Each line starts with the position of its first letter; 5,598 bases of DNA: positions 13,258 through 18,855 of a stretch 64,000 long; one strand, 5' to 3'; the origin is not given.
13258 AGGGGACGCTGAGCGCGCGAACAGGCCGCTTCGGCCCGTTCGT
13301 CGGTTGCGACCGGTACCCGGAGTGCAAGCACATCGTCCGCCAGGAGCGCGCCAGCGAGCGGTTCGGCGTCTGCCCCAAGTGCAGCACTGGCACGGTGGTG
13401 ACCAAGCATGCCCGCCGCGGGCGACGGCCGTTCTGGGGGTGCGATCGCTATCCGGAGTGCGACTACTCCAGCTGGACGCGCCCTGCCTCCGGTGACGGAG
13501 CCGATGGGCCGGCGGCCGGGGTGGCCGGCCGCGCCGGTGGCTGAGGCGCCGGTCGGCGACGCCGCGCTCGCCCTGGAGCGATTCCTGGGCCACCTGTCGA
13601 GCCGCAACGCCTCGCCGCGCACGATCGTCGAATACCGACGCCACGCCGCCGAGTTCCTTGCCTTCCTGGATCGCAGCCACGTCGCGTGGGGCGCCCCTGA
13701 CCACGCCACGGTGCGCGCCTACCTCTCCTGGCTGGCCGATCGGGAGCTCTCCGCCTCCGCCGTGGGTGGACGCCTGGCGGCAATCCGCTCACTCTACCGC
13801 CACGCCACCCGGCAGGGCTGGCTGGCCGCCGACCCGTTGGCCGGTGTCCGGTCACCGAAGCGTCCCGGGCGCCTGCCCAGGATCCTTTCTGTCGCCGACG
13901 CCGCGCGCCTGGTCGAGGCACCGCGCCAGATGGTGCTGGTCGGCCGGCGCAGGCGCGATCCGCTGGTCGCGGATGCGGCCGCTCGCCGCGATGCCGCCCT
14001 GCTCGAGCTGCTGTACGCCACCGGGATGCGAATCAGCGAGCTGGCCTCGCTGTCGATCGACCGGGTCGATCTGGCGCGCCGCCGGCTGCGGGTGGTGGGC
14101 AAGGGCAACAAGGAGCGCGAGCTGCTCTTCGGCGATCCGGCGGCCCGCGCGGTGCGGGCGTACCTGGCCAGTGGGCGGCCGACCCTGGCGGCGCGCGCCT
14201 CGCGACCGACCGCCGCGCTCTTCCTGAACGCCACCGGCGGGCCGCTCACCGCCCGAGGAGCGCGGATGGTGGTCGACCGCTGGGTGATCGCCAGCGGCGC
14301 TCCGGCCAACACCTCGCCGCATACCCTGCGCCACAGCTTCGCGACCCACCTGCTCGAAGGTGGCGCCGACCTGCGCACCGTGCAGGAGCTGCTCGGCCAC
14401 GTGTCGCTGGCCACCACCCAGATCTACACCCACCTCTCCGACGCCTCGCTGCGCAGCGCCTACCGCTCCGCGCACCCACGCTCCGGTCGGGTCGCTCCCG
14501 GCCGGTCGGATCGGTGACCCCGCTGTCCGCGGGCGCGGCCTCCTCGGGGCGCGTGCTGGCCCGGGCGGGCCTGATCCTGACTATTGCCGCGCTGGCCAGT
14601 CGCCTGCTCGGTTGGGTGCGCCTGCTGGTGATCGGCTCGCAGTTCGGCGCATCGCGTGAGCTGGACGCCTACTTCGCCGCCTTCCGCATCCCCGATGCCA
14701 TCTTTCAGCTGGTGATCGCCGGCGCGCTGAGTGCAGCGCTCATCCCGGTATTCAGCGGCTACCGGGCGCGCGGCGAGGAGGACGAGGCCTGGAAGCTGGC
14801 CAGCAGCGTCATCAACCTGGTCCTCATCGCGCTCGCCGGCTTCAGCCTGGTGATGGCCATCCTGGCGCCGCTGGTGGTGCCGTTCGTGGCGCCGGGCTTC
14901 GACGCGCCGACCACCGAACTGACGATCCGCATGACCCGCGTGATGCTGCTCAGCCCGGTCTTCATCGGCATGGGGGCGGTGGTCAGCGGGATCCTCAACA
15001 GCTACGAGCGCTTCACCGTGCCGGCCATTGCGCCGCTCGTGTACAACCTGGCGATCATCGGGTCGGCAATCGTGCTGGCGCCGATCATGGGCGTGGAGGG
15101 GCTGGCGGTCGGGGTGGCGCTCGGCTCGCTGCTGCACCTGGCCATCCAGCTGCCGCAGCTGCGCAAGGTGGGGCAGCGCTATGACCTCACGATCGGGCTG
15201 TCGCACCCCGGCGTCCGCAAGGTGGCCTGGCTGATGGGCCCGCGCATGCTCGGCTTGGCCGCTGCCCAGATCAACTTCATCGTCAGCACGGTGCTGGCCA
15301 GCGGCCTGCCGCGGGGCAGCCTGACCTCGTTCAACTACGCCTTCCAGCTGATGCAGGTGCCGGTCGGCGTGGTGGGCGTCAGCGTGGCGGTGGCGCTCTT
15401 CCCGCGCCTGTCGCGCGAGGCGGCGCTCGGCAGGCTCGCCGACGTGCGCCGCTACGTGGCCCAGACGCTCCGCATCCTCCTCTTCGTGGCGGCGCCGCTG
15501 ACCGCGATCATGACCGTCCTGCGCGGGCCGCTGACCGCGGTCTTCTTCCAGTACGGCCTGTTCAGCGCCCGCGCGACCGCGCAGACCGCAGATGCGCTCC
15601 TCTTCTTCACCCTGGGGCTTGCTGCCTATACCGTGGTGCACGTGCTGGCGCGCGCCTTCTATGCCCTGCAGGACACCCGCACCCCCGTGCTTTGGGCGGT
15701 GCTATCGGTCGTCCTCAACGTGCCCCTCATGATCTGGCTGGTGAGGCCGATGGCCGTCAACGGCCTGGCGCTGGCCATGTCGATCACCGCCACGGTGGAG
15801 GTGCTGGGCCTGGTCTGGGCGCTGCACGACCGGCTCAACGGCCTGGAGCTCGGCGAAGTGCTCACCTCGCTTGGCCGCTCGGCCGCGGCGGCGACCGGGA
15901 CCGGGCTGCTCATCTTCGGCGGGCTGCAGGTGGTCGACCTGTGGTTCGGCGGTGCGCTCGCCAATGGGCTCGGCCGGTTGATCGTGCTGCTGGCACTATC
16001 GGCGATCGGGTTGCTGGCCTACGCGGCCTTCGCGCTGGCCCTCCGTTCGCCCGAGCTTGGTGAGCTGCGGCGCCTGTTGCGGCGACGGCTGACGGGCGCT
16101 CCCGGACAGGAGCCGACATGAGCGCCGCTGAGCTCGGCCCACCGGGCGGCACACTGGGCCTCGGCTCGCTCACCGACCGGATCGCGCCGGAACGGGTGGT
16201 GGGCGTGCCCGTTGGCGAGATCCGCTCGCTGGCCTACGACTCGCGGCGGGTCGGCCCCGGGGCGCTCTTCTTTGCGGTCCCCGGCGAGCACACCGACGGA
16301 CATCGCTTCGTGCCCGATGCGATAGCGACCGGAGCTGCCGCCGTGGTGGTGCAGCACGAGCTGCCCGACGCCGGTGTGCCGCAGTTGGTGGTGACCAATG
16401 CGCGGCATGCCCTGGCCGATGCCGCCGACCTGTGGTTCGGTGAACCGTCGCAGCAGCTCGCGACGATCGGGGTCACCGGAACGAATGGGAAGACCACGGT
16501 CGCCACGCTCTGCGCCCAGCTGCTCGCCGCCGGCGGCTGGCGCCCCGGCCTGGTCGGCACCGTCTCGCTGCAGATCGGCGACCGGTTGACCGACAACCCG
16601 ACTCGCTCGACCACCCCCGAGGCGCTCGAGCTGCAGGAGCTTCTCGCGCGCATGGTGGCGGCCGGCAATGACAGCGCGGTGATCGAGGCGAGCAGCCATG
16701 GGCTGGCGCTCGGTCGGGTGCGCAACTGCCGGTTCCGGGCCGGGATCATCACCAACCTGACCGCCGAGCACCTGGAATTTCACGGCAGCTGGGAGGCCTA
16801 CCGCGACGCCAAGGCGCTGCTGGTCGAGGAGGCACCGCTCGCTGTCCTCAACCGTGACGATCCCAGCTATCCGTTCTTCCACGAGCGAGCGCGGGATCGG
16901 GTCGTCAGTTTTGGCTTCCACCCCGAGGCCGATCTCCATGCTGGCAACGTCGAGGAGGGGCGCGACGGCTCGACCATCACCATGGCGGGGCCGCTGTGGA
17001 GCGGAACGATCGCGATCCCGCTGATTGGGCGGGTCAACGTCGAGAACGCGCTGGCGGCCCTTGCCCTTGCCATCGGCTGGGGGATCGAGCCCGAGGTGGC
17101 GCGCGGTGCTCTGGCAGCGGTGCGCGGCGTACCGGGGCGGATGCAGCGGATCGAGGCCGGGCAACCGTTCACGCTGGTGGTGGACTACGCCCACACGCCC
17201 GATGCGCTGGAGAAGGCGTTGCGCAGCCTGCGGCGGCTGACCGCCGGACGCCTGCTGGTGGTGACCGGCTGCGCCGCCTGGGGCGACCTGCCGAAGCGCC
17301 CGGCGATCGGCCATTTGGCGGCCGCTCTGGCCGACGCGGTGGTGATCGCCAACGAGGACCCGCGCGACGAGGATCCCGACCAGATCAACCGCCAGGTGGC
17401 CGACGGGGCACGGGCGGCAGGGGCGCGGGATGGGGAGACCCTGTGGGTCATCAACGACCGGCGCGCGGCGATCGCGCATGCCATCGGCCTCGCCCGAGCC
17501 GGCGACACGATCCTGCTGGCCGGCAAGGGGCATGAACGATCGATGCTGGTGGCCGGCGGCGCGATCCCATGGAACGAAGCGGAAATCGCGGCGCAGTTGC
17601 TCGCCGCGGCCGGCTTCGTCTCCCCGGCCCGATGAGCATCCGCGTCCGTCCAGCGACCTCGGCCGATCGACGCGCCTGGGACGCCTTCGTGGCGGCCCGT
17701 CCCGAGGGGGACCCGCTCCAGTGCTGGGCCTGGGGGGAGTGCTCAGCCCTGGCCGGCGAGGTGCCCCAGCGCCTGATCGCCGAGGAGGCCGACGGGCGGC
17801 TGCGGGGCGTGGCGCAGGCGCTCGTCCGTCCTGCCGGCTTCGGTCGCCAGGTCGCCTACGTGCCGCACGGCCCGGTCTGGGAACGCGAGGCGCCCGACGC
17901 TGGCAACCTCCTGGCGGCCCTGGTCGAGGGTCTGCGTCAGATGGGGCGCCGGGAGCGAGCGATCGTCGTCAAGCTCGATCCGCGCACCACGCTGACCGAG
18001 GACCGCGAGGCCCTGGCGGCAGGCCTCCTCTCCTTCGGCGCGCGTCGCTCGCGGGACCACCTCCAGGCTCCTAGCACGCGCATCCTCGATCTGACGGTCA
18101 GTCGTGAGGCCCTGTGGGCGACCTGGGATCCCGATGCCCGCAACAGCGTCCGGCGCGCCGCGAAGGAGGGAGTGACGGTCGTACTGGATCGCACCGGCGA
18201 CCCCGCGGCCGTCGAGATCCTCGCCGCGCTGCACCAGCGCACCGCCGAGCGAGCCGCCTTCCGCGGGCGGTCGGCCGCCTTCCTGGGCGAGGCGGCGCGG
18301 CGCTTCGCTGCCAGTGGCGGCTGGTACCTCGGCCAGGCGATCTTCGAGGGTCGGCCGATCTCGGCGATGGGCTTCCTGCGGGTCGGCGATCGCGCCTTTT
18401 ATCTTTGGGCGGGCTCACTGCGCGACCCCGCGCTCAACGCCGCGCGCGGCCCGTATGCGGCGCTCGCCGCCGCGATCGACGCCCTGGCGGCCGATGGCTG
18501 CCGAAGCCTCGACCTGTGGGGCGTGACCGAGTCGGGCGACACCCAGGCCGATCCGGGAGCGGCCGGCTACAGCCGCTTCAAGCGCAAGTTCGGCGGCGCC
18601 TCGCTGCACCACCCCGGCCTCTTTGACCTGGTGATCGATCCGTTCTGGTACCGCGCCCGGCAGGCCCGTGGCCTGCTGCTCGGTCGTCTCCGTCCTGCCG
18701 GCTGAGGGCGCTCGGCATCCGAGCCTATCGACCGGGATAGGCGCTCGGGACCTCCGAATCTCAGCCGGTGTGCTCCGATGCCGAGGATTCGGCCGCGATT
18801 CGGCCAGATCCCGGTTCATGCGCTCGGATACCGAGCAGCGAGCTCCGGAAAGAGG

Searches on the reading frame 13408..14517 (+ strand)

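Call 89: search_protein_families(library=pfam, proteins=[window:13408-14517:+], max_evalue=0.00001)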
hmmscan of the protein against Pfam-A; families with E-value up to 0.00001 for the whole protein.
window:13408-14517:+ (369 aa): 3 families
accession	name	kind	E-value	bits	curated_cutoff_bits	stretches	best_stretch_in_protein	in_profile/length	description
PF00589.27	Phage_integrase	-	7.2e-43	146.8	27.1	1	191-345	20-170/172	Phage integrase family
PF02899.23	Phage_int_SAM_1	-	1.3e-13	51.5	22.3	1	56-137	1-83/83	Phage integrase, N-terminal SAM-like domain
PF13495.12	Phage_int_SAM_4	-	2.9e-09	37.6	27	1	56-137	2-82/85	Phage integrase, N-terminal SAM-like domain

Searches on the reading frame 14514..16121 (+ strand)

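Call 89: search_protein_families(library=pfam, proteins=[window:14514-16121:+], max_evalue=0.00001)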
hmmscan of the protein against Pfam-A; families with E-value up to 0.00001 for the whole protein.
window:14514-16121:+ (535 aa): 2 families
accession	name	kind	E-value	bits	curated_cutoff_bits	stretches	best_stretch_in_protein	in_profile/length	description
PF03023.19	MurJ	-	6.4e-99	332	27.4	1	42-475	3-437/451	Lipid II flippase MurJ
PF01554.23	MatE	-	1e-11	45.2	24.9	1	245-406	3-159/161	MatE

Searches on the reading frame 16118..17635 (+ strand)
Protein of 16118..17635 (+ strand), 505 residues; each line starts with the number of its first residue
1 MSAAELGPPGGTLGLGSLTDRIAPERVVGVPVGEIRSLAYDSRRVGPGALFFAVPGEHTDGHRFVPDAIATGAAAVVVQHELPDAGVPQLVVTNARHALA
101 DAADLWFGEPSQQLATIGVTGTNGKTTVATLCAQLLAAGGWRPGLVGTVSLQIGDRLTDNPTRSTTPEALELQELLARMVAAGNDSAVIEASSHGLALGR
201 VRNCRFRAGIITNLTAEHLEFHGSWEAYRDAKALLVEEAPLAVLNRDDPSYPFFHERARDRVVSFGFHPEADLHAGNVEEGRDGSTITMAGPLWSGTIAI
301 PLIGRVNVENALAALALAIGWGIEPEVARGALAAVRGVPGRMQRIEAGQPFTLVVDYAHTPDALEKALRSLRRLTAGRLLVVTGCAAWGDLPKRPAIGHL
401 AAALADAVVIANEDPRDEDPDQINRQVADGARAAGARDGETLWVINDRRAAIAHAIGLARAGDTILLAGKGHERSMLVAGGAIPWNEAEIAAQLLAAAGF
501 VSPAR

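Call 89: search_protein_families(library=pfam, proteins=[window:16118-17635:+], max_evalue=0.00001)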
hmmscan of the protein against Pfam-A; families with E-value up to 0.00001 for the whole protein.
window:16118-17635:+ (505 aa): 3 families
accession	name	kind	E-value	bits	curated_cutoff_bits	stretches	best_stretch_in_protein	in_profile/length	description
PF08245.18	Mur_ligase_M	-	1.4e-50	172.4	24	1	119-318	1-200/200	Mur ligase middle domain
PF02875.26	Mur_ligase_C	-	6e-30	105.1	28.4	1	340-471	1-127/127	Mur ligase, glutamate ligase domain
PF01225.30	Mur_ligase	-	7.4e-12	45.9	21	1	34-104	1-92/95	Mur ligase family, catalytic domain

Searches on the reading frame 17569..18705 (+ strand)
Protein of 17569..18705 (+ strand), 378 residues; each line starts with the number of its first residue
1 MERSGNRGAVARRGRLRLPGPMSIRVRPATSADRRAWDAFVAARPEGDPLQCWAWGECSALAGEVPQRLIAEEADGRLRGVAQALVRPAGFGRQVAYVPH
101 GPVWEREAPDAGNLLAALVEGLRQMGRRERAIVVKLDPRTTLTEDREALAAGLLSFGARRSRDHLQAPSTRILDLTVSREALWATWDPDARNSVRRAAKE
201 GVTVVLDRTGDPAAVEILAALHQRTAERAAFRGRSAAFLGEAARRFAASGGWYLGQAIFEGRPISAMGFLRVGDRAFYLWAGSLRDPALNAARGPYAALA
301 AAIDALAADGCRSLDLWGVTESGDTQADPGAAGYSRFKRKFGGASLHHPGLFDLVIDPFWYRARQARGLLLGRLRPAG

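Call 89: search_protein_families(library=pfam, proteins=[window:17569-18705:+], max_evalue=0.00001)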
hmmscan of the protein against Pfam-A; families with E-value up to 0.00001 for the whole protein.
window:17569-18705:+ (378 aa): 2 families
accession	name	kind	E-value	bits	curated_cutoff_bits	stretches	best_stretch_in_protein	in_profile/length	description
PF02388.22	FemAB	-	4.6e-18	65.7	24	2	263-365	307-402/406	FemAB family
PF13480.13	Acetyltransf_6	-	1.4e-11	45.1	22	1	191-323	8-137/143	Acetyltransferase (GNAT) domain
